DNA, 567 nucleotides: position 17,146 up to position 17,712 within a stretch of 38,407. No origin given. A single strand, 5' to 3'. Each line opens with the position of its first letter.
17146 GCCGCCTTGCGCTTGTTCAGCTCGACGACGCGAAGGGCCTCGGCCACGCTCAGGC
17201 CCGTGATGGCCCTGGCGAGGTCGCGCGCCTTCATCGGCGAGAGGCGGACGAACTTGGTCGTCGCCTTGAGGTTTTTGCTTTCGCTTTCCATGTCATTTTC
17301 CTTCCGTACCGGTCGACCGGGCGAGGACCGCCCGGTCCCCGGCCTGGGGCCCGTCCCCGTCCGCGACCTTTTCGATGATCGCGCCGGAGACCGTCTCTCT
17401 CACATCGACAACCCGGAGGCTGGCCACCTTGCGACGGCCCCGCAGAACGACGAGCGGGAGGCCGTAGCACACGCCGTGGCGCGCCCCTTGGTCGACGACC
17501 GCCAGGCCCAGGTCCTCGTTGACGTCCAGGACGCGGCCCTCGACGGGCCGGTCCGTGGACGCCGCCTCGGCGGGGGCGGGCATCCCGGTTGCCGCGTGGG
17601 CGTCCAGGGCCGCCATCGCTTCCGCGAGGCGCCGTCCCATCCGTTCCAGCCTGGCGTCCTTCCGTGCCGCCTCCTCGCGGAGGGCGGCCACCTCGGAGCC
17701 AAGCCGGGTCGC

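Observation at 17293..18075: Uncharacterised membrane protein gene embedded between rpsS and rplV in the S10 operon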

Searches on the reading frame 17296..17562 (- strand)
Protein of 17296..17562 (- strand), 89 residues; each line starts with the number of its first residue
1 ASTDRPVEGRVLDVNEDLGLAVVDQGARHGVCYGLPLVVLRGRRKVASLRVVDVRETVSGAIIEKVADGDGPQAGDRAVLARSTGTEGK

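Call 38: find_related_loci(query=A3, collection=metagenome_contigs, flank=2500)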
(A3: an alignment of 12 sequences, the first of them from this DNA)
Query A3 (76 aa) in metagenome_contigs; peptide patterns used: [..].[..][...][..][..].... (x = any residue, [..] = any of these).
416 stretches matched a pattern; 152 encode a relative of the query (tblastn E <= 1e-3); the best 80 are kept; 80 distinct loci.
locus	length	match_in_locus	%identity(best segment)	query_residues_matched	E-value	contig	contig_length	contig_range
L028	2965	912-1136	65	1-75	7e-28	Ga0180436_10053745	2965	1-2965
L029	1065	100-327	64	1-76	8e-28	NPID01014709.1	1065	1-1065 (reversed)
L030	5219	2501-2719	63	4-76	6e-26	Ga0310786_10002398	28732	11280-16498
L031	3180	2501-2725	67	1-75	5e-18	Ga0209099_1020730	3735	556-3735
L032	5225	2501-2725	67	1-75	6e-18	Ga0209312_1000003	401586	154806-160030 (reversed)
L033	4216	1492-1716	67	1-75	5e-18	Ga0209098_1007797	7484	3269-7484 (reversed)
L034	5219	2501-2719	68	1-73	3e-17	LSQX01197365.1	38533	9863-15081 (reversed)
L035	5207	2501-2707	48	2-69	1e-16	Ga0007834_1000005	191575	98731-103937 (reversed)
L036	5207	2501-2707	51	2-69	2e-16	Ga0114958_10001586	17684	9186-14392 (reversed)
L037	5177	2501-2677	54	2-60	2e-16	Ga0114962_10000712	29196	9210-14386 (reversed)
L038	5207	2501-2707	48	2-69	1e-16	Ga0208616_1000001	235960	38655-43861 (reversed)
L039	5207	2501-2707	48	2-69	3e-16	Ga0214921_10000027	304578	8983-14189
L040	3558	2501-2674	53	2-59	3e-16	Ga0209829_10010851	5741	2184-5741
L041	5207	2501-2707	49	2-69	2e-16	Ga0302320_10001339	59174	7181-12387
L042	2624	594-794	49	4-69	3e-16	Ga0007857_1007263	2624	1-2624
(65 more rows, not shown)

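Call 39: search_solved_structures(query=A3, max_evalue=10, show_alignments=4)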
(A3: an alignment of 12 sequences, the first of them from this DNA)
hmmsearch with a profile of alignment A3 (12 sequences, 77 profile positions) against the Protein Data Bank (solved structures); distinct sequences matched with E-value up to 10: 6.
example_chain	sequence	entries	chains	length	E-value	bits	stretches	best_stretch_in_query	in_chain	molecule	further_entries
3jc8_Ta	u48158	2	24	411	0.013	18.3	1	16-50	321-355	LysM domain protein | TsaP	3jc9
9j3d_D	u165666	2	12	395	0.12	15.2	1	43-72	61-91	RND efflux system, MexC-like protein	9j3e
8t2c_A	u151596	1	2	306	0.75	12.6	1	49-74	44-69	Cysteine synthase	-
8srt_A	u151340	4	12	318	0.8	12.6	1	49-74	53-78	Cysteine synthase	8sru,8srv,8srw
2wto_A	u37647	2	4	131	0.86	12.4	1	3-35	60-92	ORF131 PROTEIN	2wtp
4ofx_A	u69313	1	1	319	1.3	11.8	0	49-74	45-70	Cystathionine beta-synthase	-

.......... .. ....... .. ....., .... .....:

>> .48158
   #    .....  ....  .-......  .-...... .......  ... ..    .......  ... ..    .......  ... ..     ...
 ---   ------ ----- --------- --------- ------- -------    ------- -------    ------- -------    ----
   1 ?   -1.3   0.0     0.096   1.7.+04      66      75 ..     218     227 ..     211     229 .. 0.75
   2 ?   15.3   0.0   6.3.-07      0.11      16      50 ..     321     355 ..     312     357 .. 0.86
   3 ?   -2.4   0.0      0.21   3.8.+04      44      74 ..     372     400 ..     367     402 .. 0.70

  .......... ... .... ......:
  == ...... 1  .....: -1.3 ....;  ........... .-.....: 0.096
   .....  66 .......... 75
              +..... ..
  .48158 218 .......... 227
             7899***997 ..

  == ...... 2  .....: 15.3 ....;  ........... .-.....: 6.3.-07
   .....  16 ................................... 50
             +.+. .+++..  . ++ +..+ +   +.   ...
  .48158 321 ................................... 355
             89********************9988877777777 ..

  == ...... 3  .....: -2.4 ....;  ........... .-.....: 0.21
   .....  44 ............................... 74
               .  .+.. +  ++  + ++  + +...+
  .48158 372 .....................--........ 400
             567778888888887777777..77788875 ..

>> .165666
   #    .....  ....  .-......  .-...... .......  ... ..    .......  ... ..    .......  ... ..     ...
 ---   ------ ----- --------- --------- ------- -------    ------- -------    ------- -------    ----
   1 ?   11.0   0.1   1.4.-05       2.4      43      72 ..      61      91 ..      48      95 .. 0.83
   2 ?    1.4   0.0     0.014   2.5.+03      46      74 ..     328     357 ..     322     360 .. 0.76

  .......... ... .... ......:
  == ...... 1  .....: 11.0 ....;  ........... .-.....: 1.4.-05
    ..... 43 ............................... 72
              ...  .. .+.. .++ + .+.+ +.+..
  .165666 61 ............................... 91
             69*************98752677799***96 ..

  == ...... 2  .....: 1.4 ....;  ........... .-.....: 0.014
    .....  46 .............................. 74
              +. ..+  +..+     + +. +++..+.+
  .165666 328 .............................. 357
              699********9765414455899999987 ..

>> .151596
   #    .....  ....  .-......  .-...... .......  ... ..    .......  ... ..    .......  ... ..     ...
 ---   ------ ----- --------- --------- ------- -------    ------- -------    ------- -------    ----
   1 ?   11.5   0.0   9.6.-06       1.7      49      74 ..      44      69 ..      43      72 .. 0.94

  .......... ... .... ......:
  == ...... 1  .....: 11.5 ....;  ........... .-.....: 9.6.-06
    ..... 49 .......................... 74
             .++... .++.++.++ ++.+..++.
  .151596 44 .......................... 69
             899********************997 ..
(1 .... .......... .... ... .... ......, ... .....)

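Call 68: predict_structure(alignment_id=A4)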
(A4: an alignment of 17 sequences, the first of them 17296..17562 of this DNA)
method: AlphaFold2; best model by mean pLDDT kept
length: 89 residues; sequences in the alignment: 17
mean_pLDDT: 87.1   pTM: 0.76
mean pLDDT of the five models: 87.1, 86.9, 85.5, 83.9, 81.4
residues with pLDDT >= 90: 68; 70-90: 9; 50-70: 3; < 50: 9
segments of 3 or more residues with pLDDT < 50: 1-3, 84-89
pLDDT, mean of each block of 10 residues (from residue 1): 68 96 95 95 94 97 91 95 50
secondary structure, 60 per line:
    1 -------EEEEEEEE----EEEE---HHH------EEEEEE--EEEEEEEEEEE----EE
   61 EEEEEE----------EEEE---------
elements in order: E8-15 E20-23 E36-41 E44-54 E59-66 E77-80

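Call 72: fold_search(model_id=the predicted structure, library=pdb)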
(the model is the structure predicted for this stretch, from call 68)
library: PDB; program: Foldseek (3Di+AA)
matches with E <= 10: 1366; with E <= 0.001: 1
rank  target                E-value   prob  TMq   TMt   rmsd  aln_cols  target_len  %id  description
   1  8z5n_0                9.0e-04  1.00  0.67  0.18   5.6        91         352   19  Cryo-EM structure of the LPHT ring (released 2025-10-22)
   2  4tt3_B                3.1e-03  1.00  0.65  0.13   3.8        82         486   16  The Pathway of Binding of the Intrinsically Disordered Mitochondrial Inhibitor Protein to F1-ATPase (released 2014-08-06)
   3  8h9e_F                3.1e-03  1.00  0.62  0.14   3.1        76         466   17  Human ATP synthase F1 domain, state 1 (released 2023-05-31)
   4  2wpd_E                3.5e-03  1.00  0.65  0.14   3.1        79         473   16  The Mg.ADP inhibited state of the yeast F1c10 ATP synthase (released 2010-07-07)
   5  8jr0_A                3.7e-03  1.00  0.65  0.12   4.5        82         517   22  Cryo-EM structure of Mycobacterium tuberculosis ATP synthase in complex with TBAJ-587 (released 2024-05-01)
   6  3w1e                  3.9e-03  1.00  0.66  0.18   5.0        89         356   19  Structure of FlgT, a flagellar basal body component protein (released 2013-04-03)
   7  7njk_C                4.1e-03  1.00  0.60  0.11   5.2        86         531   22  Mycobacterium smegmatis ATP synthase state 1a (released 2021-10-27)
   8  2wpd_F                4.3e-03  1.00  0.64  0.14   3.1        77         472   17  The Mg.ADP inhibited state of the yeast F1c10 ATP synthase (released 2010-07-07)
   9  9o1c_C                4.3e-03  1.00  0.63  0.12   4.1        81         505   18  Pseudomonas aeruginosa ATPase State2 (released 2025-12-10)
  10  9nvm_F                4.6e-03  1.00  0.57  0.13   3.6        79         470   15  ATPase Hybrid F1 with the ancestral core domains Catalytic Dwell (released 2025-11-05)
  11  6ziq_C                4.8e-03  1.00  0.62  0.62   5.6        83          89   20  bovine ATP synthase stator domain, state 1 (released 2020-09-09)
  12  6j5j_F                5.1e-03  1.00  0.61  0.13   3.1        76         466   17  Cryo-EM structure of the mammalian E-state ATP synthase (released 2019-06-26)
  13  9o19_C                5.4e-03  1.00  0.63  0.12   4.7        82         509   17  Pseudomonas aeruginosa ATPase State1 (released 2025-12-10)
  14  7l1q_F                6.0e-03  1.00  0.59  0.13   3.2        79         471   15  PS3 F1-ATPase Binding/TS Dwell (released 2021-07-21)
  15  9brq_1                6.3e-03  1.00  0.62  0.10   2.7        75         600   12  Intact V-ATPase State 3 and synaptophysin complex in mouse brain isolated synaptic vesicles (released 2024-06-19)
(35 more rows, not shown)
